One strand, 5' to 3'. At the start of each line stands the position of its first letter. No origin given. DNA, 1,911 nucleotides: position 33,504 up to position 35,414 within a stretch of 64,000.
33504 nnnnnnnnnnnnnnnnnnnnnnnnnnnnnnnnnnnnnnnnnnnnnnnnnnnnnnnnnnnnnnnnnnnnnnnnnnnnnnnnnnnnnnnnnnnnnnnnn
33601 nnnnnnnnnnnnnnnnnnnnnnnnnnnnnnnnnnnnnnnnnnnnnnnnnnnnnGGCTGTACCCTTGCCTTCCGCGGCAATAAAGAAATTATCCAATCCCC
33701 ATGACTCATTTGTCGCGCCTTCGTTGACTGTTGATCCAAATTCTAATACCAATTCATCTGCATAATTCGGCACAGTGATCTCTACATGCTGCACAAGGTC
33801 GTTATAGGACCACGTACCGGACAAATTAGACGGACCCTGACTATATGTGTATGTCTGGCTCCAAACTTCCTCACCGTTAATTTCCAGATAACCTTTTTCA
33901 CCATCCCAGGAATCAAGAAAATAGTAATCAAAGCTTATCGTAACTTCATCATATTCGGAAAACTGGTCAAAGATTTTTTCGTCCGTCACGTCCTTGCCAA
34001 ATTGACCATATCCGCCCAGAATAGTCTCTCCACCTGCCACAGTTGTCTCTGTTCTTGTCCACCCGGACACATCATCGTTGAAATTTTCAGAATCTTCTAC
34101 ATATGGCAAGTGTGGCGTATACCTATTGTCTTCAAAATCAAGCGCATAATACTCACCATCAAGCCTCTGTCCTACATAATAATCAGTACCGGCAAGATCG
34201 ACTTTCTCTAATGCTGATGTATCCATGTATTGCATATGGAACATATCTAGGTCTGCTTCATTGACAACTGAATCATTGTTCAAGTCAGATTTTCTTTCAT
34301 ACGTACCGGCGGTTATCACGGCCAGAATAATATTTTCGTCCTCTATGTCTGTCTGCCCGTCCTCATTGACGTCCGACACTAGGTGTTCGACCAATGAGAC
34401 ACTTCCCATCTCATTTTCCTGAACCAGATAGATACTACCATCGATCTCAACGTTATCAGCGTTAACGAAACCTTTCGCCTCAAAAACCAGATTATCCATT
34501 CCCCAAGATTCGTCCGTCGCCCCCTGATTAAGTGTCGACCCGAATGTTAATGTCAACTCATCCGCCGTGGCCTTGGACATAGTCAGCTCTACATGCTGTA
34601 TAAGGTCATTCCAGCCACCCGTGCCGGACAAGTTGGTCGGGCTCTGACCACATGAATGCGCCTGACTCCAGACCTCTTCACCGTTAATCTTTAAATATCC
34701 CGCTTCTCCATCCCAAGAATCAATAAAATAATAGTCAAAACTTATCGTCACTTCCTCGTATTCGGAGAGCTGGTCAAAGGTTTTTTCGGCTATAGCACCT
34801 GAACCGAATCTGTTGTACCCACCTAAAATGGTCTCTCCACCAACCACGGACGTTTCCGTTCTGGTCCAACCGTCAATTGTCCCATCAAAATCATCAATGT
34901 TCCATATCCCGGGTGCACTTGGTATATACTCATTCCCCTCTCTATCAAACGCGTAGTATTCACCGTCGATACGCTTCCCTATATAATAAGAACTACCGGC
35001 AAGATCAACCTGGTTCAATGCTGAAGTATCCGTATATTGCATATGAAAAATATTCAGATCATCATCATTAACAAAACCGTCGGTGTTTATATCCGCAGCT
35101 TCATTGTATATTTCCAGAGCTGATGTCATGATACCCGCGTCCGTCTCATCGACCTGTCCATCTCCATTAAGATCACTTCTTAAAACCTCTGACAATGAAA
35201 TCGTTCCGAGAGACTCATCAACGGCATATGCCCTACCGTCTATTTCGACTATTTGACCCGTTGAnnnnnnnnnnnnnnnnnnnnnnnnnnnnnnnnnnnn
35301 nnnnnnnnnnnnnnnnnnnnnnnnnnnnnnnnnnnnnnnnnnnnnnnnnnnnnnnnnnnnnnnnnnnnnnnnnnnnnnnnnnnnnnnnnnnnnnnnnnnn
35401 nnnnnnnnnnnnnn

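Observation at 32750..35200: A recently triplicated module of about 268 aa: tandem 804-nt units at about 90% identity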

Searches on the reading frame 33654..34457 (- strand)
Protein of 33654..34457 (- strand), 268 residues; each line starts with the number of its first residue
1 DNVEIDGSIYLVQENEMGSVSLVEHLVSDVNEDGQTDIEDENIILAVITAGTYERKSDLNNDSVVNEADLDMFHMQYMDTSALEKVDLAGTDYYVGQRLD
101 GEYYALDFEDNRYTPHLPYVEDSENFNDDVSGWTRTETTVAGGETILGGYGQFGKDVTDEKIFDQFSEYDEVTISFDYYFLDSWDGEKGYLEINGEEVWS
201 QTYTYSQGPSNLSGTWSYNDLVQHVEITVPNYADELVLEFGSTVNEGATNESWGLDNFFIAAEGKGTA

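Call 11: search_protein_families(library=pfam, proteins=[window:33654-34457:-], max_evalue=1)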
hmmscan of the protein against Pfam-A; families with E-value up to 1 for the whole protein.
window:33654-34457:- (268 aa): 1 family
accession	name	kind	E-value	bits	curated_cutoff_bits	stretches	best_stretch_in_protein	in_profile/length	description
PF00404.24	Dockerin_1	-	0.011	16.3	22.9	1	28-72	2-51/57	Dockerin type I domain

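Call 12: search_protein_families(library=ncbifam, proteins=[window:33654-34457:-], max_evalue=1)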
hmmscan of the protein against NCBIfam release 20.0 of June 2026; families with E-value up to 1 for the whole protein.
window:33654-34457:- (268 aa): 0 families

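Call 19: find_homologous_proteins(query=window:33654-34457:-, max_evalue=0.001)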
Query window:33654-34457:- (268 aa): 4 proteins with E <= 0.001 among 430 candidates.
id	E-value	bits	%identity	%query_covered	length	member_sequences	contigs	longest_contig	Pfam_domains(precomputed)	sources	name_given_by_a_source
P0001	2.8e-14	71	34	60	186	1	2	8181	-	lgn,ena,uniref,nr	uniref:Uncharacterized protein n=1 Tax=Candidatus Kentrum sp. MB TaxID=2138164 RepID=A0A450XUY8_9GAM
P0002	9.6e-13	66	35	51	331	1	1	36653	-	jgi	jgi:hypothetical protein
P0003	1.2e-9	56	30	48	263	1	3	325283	-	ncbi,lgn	-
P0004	2.2e-8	52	30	49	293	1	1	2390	-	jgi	jgi:hypothetical protein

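Call 32: search_protein_families(library=pfam, alignment_id=A2, max_evalue=0.001)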
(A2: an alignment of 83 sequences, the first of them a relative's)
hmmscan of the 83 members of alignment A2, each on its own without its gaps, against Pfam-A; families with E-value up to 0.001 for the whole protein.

A. member 1, P0001 (186 aa): 0 families

B. families by the number of members that match (of 83 scanned): 77 families (the first 25 are shown)
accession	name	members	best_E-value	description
PF00147.23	Fibrinogen_C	8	9.5e-17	Fibrinogen beta and gamma chains, C-terminal globular domain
PF01410.23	COLFI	5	1.5e-15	Fibrillar collagen C-terminal domain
PF11617.13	Cu-binding_MopE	3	1.1e-68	Putative metal-binding motif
PF13948.11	DUF4215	2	1.4e-75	Domain of unknown function (DUF4215)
PF07645.21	EGF_CA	2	1.4e-43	Calcium-binding EGF domain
PF12947.13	EGF_3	2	3.1e-26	EGF domain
PF01391.23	Collagen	2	5.7e-20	Collagen triple helix repeat (20 copies)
PF14670.12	FXa_inhibition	1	1.5e-46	Coagulation Factor Xa inhibitory site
PF12662.13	cEGF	1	2e-36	Complement Clr-like EGF-like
PF05345.18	He_PIG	1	1.3e-23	Putative Ig domain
PF13385.13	Laminin_G_3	1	2.2e-18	Concanavalin A-like lectin/glucanases superfamily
PF19030.6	TSP1_ADAMTS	1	3.5e-14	Thrombospondin type 1 domain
PF00629.30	MAM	1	4.7e-14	MAM domain, meprin/A5/mu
PF10473.14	CENP-F_leu_zip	1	6.6e-12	Leucine-rich repeats of kinetochore protein Cenp-F/LEK1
PF04862.18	DUF642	1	6.3e-11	Protein of unknown function (DUF642)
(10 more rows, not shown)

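Call 36: find_related_loci(query=window:33654-34457:-, collection=genome_contigs, flank=10000)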
Query window:33654-34457:- (268 aa) in genome_contigs; peptide patterns used: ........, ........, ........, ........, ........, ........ (x = any residue, [..] = any of these).
29 stretches matched a pattern, but none encodes a relative of the query by tblastn (E <= 1e-3).

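Call 37: find_related_loci(query=window:33654-34457:-, collection=metagenome_contigs, flank=10000)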
Query window:33654-34457:- (268 aa) in metagenome_contigs; peptide patterns used: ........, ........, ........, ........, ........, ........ (x = any residue, [..] = any of these).
57 stretches matched a pattern, but none encodes a relative of the query by tblastn (E <= 1e-3).

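Call 39: find_related_loci(query=window:33654-34457:-, collection=viral_contigs, flank=10000)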
Query window:33654-34457:- (268 aa) in viral_contigs; peptide patterns used: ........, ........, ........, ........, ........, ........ (x = any residue, [..] = any of these).
2 stretches matched a pattern, but none encodes a relative of the query by tblastn (E <= 1e-3).

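Call 42: predict_structure(alignment_id=A3)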
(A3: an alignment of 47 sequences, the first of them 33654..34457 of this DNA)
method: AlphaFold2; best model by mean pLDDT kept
length: 268 residues; sequences in the alignment: 47
mean_pLDDT: 78.0   pTM: 0.62
mean pLDDT of the five models: 78.0, 77.5, 76.9, 76.0, 74.9
residues with pLDDT >= 90: 126; 70-90: 44; 50-70: 63; < 50: 35
segments of 3 or more residues with pLDDT < 50: 47-49, 51-61, 63-67, 69-80
pLDDT, mean of each block of 10 residues (from residue 1): 62 63 54 63 53 35 45 45 68 69 72 68 92 98 98 98 87 97 97 98 95 92 97 93 98 97 71
secondary structure, 60 per line:
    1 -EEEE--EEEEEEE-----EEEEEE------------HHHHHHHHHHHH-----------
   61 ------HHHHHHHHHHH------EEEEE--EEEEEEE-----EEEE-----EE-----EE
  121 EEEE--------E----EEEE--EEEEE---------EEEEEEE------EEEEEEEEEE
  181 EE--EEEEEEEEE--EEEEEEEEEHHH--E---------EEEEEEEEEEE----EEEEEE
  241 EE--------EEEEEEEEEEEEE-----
elements in order: E2-5 E8-14 E20-25 H38-49 H67-77 E84-88 E91-97 E103-106 E119-124 E138-141 E144-148 E158-164 E171-182 E185-193 E196-204 E220-230 E235-242 E251-263

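Call 47: fold_search(model_id=the predicted structure, library=pdb)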
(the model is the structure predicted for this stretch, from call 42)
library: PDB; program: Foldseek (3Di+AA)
matches with E <= 10: 1812; with E <= 0.001: 109
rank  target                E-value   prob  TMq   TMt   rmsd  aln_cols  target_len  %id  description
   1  7bys_A                1.7e-05  1.00  0.27  0.19  12.0       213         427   14  Crystal structure of exo-beta-1,3-galactanase from Phanerochaete chrysosporium Pc1,3Gal43A apo form (released 2020-11-04)
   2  7byv_A                2.8e-05  1.00  0.29  0.20   9.9       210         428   14  Crystal structure of exo-beta-1,3-galactanase from Phanerochaete chrysosporium Pc1,3Gal43A E208Q with beta-1,3-galacto (released 2020-11-04)
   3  6za2_B                4.1e-05  1.00  0.31  0.09   6.3       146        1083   14  Crystal structure of dimeric latent PorU from Porphyromonas gingivalis (released 2021-09-29)
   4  6za2_A                4.3e-05  1.00  0.31  0.09   6.3       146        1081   14  Crystal structure of dimeric latent PorU from Porphyromonas gingivalis (released 2021-09-29)
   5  7byx_A                4.5e-05  1.00  0.30  0.21  10.3       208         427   16  Crystal structure of exo-beta-1,3-galactanase from Phanerochaete chrysosporium Pc1,3Gal43A E208A with beta-1,3-galacto (released 2020-11-04)
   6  8xmz_A                4.7e-05  1.00  0.33  0.57   4.8       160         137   19  Crystal structure of a novel porphyran-binding carbohydrate binding module (released 2024-01-17)
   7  4xup_C                5.6e-05  1.00  0.32  0.50   7.4       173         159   15  Structure of the N-terminal CBM22-1-CBM22-2 tandem domain from Paenibacillus barcinonensis Xyn10C (released 2015-06-03)
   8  3wnn_B                1.0e-04  1.00  0.25  0.11   8.7       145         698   14  D308A mutant of Bacillus circulans T-3040 cycloisomaltooligosaccharide glucanotransferase complexed with isomaltooctao (released 2014-02-05)
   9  7k44                  1.0e-04  0.99  0.22  0.18  12.1       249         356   13  SGBP-B from a complex xyloglucan utilization locus in Bacteroides uniformis (released 2021-09-29)
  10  9jsi_F                1.1e-04  1.00  0.33  0.20  14.2       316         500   11  Clostridium perfringens iota toxin pore Ib in prepore II state (released 2025-05-14)
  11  8xcj_F                1.2e-04  0.99  0.26  0.18  33.9       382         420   10  Open State of central tail fiber of bacteriophage lambda upon binding to LamB (gpJ713-LamB complex) (released 2024-05-01)
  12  8ke9_A                1.3e-04  0.99  0.23  0.27  18.7       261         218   10  The CBD domain of cyanophage A-1(L) short tail fiber (released 2024-04-10)
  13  3wno_A                1.4e-04  1.00  0.25  0.11  10.5       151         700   14  D308A mutant of Bacillus circulans T-3040 cycloisomaltooligosaccharide glucanotransferase complexed with cycloisomalto (released 2014-02-05)
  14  8zqf                  1.4e-04  1.00  0.28  0.36   7.7       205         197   18  Crystal structure of a novel alginate-binding carbohydrate binding module (released 2024-06-12)
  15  3wnn_A                1.5e-04  1.00  0.25  0.11   8.8       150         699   13  D308A mutant of Bacillus circulans T-3040 cycloisomaltooligosaccharide glucanotransferase complexed with isomaltooctao (released 2014-02-05)
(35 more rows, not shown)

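Call 53: find_related_loci(query=A4, collection=genome_contigs, flank=10000)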
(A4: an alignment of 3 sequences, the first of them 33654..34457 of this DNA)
Query A4 (268 aa) in genome_contigs; peptide patterns used: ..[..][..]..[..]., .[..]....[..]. (x = any residue, [..] = any of these).
86 stretches matched a pattern, but none encodes a relative of the query by tblastn (E <= 1e-3).

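Call 56: search_protein_families(library=ncbifam, alignment_id=A2, max_evalue=0.001)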
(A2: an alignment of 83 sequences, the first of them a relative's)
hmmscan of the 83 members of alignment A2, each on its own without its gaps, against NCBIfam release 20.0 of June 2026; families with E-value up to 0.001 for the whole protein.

A. member 1, P0001 (186 aa): 0 families

B. families by the number of members that match (of 83 scanned): 46 families (the first 25 are shown)
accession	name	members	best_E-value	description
NF040941.1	GGGWT_bact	15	2e-55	fibrinogen-like YCDxxxxGGGW domain-containing protein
TIGR02232.1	myxo_disulf_rpt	3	4.2e-29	cysteine-rich acidic repeat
NF053851.1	Bdello_MAT_N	3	1.5e-08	mosaic adhesive trimer family chimeric fiber protein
NF046116.1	adhesin_Lcl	2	6.4e-26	collagen-like adhesin Lcl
TIGR04362.1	choice_anch_C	1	1e-27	choice-of-anchor C family protein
NF038329.2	gly_rich_SclB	1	6.2e-25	LPXTG-anchored collagen-like adhesin Scl2/SclB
NF038330.1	adhesin_SclA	1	6e-19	LPXTG-anchored collagen-like adhesin Scl1/SclA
NF051884.1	ProteaseSapA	1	3.2e-15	protease SapA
TIGR02168.1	SMC_prok_B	1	7.7e-15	chromosome segregation protein SMC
TIGR04523.1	Mplasa_alph_rch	1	4.4e-12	helix-rich protein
TIGR02169.1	SMC_prok_A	1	4.9e-12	chromosome segregation protein SMC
NF045487.1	ASRP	1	2.7e-11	archaea-specific SMC-related protein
NF040788.1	S-lay_SlaB_Mtsph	1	6.3e-11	S-layer protein SlaB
NF043058.1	T4SS_LegC2C7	1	1.4e-10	LegC2/C7 family Dot/Icm T4SS effector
NF038218.1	IcmG_DotF_IVB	1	1.4e-09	type IVB secretion system protein IcmG/DotF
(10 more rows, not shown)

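Call 75: search_dna_similar(query=window:33654-34457:-, collection=plasmids, mode=protein, max_rows=8)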
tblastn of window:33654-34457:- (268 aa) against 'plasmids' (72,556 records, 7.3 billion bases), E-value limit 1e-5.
No match.

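Call 76: search_dna_similar(query=window:33654-34457:-, collection=phages, mode=protein, max_rows=8)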
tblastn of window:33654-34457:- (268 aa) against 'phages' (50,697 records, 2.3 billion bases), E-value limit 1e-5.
No match.

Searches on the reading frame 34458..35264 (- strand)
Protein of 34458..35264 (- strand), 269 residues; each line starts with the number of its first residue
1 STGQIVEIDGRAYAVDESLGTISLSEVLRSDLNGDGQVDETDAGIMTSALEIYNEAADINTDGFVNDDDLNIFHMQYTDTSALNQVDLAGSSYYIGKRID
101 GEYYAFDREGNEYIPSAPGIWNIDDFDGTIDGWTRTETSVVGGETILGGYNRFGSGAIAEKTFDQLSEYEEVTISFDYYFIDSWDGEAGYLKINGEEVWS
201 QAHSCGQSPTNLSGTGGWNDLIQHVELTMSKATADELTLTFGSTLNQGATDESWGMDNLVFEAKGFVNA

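Call 11: search_protein_families(library=pfam, proteins=[window:34458-35264:-], max_evalue=1)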
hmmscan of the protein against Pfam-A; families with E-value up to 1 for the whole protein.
window:34458-35264:- (269 aa): 2 families
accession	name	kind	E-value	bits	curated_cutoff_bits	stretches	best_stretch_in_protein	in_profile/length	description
PF00404.24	Dockerin_1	-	1.9e-07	31.6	22.9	1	30-72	2-51/57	Dockerin type I domain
PF00036.39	EF-hand_1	-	0.54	10.4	25.4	0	31-41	10-20/29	EF hand domain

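Call 12: search_protein_families(library=ncbifam, proteins=[window:34458-35264:-], max_evalue=1)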
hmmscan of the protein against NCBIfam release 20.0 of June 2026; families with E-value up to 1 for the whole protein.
window:34458-35264:- (269 aa): 3 families
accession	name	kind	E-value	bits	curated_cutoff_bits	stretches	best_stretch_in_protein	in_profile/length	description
NF049990.1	CellobisidaseCelK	equivalog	0.014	13.5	1700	1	25-74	825-879/889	cellulose 1,4-beta-cellobiosidase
NF041540.1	dockerin_GC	domain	0.021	15.2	29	1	31-78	4-64/67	GC-type dockerin domain-anchored protein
NF053587.1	SpmdActasePaiA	equivalog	0.11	12.2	250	1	168-201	51-84/172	spermidine/spermine N(1)-acetyltransferase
